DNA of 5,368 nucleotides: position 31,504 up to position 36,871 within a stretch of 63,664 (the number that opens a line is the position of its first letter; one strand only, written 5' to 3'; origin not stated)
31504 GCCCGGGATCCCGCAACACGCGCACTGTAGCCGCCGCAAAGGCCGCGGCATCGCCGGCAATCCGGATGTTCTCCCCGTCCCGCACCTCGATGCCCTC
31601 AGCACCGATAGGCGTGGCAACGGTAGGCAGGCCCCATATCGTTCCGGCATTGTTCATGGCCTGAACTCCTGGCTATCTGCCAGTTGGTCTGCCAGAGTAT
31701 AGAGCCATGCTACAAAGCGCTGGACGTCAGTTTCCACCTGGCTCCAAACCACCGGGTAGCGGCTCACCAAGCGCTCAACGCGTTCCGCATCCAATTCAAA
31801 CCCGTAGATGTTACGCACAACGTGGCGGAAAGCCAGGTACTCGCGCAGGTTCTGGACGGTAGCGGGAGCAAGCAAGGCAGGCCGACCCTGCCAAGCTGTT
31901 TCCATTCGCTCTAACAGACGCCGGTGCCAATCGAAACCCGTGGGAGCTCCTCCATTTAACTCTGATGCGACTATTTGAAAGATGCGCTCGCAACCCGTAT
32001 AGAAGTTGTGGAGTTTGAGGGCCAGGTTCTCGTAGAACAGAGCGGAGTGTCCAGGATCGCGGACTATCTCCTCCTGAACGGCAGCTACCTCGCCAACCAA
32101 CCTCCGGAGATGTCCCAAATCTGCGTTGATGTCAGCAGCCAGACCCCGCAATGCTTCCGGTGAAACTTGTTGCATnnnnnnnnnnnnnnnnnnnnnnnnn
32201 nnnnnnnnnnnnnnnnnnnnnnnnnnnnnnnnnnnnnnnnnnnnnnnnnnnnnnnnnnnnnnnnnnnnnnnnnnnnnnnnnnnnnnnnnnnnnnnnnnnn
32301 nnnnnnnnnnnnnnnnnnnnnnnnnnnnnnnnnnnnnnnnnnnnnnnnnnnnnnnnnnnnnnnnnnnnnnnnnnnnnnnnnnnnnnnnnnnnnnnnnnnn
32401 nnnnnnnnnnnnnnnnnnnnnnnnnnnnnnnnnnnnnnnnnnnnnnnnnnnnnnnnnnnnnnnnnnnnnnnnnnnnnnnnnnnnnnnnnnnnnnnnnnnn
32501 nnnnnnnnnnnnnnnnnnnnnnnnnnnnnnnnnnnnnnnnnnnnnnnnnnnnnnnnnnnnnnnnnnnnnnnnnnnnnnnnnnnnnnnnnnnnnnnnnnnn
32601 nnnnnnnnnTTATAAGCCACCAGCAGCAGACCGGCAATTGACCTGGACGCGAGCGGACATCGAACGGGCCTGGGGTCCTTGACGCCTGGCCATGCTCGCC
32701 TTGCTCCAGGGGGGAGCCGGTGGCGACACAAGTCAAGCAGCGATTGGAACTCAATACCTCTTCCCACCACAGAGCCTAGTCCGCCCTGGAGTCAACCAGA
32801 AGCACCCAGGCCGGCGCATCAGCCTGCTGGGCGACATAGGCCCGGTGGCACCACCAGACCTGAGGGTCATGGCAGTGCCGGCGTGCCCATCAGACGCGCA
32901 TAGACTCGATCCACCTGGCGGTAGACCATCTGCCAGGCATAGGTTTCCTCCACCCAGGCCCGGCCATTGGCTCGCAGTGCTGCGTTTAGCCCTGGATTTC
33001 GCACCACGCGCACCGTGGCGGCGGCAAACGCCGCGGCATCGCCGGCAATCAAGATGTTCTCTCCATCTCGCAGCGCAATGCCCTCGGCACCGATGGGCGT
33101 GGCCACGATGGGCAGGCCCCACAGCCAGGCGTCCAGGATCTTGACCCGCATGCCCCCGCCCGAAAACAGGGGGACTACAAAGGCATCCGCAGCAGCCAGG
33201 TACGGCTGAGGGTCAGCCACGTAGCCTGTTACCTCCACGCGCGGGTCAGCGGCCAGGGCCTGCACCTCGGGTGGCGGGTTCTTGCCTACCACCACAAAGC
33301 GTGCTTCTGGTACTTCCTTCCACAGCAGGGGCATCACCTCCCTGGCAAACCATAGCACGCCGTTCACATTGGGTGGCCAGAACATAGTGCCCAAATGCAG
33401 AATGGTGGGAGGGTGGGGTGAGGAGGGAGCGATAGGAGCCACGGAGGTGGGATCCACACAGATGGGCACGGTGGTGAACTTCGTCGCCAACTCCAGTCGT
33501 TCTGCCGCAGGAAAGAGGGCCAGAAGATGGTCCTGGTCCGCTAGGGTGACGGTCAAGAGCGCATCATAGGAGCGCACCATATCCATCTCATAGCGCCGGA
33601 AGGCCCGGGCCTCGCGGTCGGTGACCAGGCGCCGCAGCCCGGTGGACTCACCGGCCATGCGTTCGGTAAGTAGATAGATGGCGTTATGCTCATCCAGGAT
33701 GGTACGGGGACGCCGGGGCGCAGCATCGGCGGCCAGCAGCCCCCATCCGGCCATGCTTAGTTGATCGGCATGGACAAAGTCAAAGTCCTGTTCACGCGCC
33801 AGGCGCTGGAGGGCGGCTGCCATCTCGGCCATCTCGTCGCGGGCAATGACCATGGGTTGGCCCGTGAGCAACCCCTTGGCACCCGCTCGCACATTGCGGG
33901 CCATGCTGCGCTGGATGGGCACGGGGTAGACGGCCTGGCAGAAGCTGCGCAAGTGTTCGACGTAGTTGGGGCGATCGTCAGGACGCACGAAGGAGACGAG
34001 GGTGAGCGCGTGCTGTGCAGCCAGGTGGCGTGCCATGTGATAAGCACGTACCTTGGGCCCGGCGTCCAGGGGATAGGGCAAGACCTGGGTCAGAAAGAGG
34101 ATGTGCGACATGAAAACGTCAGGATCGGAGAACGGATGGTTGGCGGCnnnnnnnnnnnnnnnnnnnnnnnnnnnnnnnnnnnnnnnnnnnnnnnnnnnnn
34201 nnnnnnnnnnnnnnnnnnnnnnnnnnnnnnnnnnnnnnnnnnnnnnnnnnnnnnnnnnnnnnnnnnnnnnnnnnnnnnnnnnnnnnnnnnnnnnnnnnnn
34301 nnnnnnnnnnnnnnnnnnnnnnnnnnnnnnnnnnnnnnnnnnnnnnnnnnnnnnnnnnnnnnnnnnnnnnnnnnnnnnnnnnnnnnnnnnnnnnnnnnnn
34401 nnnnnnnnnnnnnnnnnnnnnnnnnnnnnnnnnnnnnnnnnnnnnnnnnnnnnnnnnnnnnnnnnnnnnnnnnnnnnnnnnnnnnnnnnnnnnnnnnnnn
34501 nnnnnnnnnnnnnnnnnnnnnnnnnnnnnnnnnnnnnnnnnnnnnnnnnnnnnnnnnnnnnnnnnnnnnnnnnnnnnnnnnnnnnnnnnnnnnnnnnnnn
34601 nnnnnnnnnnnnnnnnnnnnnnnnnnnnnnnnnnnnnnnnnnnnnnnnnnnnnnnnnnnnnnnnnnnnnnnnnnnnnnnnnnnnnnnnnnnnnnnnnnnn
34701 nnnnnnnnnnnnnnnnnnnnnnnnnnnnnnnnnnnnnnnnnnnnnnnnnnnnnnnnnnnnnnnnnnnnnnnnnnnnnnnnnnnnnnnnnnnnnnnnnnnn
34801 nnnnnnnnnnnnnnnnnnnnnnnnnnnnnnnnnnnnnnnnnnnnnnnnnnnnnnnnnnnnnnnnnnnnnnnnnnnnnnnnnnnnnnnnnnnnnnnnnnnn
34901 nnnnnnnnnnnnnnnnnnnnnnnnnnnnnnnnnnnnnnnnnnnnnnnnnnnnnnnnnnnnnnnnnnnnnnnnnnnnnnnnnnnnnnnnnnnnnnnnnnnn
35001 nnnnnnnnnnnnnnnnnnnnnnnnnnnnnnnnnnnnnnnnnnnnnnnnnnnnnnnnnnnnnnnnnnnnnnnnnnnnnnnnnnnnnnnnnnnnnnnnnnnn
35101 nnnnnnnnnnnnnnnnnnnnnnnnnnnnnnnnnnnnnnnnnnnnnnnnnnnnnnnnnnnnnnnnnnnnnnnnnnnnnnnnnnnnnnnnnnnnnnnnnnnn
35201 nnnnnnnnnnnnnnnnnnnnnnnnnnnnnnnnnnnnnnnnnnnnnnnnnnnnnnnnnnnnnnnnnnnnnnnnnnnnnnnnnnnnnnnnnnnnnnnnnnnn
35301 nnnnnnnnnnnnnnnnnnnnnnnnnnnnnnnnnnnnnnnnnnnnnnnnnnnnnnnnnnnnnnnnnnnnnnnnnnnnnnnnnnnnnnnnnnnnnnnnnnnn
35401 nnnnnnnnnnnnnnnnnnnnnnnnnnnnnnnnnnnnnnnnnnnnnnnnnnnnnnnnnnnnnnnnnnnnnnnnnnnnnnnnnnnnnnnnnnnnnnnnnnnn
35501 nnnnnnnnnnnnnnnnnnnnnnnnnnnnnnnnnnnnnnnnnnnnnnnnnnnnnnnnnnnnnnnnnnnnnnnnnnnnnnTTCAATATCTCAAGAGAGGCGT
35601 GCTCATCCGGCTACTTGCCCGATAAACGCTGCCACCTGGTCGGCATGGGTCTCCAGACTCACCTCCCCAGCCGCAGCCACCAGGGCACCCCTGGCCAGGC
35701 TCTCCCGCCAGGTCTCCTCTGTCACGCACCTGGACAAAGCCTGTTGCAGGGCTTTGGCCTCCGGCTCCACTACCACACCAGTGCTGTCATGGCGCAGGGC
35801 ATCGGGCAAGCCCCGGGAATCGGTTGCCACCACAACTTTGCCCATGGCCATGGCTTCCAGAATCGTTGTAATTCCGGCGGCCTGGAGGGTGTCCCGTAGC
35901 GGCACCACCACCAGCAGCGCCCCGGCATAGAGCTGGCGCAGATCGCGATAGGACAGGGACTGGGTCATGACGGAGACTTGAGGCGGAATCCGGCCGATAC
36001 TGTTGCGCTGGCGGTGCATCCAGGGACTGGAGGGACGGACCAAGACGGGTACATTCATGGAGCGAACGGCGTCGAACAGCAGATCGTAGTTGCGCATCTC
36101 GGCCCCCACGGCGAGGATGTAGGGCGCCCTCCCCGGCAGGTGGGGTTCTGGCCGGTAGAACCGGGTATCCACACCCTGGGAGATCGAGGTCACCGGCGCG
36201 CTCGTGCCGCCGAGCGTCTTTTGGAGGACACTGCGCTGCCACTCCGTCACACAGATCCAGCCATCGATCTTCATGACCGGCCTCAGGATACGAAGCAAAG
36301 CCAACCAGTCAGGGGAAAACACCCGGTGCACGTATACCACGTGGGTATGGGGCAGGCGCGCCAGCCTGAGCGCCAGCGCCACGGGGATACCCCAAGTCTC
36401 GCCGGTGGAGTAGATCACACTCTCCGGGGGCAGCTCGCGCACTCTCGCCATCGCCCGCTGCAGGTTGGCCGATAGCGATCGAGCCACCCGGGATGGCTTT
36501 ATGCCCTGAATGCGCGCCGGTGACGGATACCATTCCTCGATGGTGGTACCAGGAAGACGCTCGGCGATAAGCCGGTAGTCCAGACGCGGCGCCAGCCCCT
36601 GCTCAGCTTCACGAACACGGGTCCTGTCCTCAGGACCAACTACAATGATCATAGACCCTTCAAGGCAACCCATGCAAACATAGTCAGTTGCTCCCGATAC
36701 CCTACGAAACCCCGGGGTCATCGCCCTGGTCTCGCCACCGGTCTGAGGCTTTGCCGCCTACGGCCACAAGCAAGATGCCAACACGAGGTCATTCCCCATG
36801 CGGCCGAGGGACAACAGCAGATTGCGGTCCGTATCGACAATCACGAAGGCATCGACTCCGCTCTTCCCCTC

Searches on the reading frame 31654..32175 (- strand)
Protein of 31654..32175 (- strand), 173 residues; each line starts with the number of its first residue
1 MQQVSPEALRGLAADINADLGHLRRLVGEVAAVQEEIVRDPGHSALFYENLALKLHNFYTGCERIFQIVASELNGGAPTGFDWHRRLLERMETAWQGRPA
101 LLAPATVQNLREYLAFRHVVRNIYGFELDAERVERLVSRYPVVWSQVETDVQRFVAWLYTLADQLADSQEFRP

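Call 7: search_protein_families(library=ncbifam, proteins=[window:31654-32175:-], max_evalue=0.0001)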
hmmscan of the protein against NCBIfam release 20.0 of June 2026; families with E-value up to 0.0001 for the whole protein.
window:31654-32175:- (173 aa): 0 families

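Call 22: search_protein_families(library=pfam, proteins=[window:31654-32175:-], max_evalue=0.001)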
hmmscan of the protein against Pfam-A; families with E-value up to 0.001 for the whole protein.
window:31654-32175:- (173 aa): 1 family
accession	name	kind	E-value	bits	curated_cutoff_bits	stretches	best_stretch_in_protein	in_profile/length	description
PF20797.2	HepT-like_2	-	6.5e-32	110.3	27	1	51-157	2-109/110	HepT-like protein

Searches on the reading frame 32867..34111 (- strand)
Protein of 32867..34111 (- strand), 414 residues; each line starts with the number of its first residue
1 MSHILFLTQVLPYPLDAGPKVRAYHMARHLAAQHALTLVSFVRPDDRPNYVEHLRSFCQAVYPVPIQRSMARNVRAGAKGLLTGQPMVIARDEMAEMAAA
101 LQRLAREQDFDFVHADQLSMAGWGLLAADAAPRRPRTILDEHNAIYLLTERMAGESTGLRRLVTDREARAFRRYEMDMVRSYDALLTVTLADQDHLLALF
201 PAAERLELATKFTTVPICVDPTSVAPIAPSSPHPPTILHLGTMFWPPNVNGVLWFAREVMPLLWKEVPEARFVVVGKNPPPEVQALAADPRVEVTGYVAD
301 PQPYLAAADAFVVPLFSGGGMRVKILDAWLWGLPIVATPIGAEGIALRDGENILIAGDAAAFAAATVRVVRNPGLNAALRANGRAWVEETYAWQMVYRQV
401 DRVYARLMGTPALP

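Call 7: search_protein_families(library=ncbifam, proteins=[window:32867-34111:-], max_evalue=0.0001)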
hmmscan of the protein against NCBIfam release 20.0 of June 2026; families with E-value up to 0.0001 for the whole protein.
window:32867-34111:- (414 aa): 7 families
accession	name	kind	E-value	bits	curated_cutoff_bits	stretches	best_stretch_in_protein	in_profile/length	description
TIGR03087.1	stp1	hypoth_equivalog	9.4e-66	222.6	316.65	1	4-404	1-394/397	TIGR03087 family PEP-CTERM/XrtA system glycosyltransferase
TIGR03088.1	stp2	hypoth_equivalog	8.5e-10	38.2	409.05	1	270-407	230-373/374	TIGR03088 family PEP-CTERM/XrtA system glycosyltransferase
TIGR03449.1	mycothiol_MshA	equivalog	1e-06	28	462.5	1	305-408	301-404/406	D-inositol-3-phosphate glycosyltransferase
TIGR04063.1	stp3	hypoth_equivalog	2.4e-06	26.7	442.05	1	260-408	235-396/397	TIGR04063 family PEP-CTERM/XrtA system glycosyltransferase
NF041876.1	EPS_EpsE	equivalog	2.5e-06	27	400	0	302-393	290-382/389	exopolysaccharide biosynthesis GT4 family glycosyltransferase EpsE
NF038229.1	Glyco4_Geo_Pelo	equivalog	6.5e-05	22.1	400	0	319-408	248-337/338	GPMC system family 4 glycosyltransferase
NF053787.1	GlcN_PG_synth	equivalog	7.3e-05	21.8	480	0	321-408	274-360/361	N-acetylglucosaminyl phosphatidylglycerol synthase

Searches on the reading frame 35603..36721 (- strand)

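Call 7: search_protein_families(library=ncbifam, proteins=[window:35603-36721:-], max_evalue=0.0001)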
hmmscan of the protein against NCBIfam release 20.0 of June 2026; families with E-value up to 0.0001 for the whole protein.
window:35603-36721:- (372 aa): 7 families
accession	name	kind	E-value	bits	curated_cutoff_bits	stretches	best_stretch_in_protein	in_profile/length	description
TIGR03088.1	stp2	hypoth_equivalog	1.8e-10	40.5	409.05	1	281-361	282-364/374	TIGR03088 family PEP-CTERM/XrtA system glycosyltransferase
TIGR03449.1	mycothiol_MshA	equivalog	3.1e-08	32.9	462.5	1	257-365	293-398/406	D-inositol-3-phosphate glycosyltransferase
TIGR03087.1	stp1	hypoth_equivalog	1.1e-06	28.1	316.65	1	157-346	178-373/397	TIGR03087 family PEP-CTERM/XrtA system glycosyltransferase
NF041876.1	EPS_EpsE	equivalog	1.3e-06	27.9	400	1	281-348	307-374/389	exopolysaccharide biosynthesis GT4 family glycosyltransferase EpsE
TIGR02149.1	glgA_Coryne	subfamily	8e-06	25.2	302.4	1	249-329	265-345/391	glycogen synthase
NF038229.1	Glyco4_Geo_Pelo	equivalog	1.1e-05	24.7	400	1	286-370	253-336/338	GPMC system family 4 glycosyltransferase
TIGR04063.1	stp3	hypoth_equivalog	7.9e-05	21.7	442.05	0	288-342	312-367/397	TIGR04063 family PEP-CTERM/XrtA system glycosyltransferase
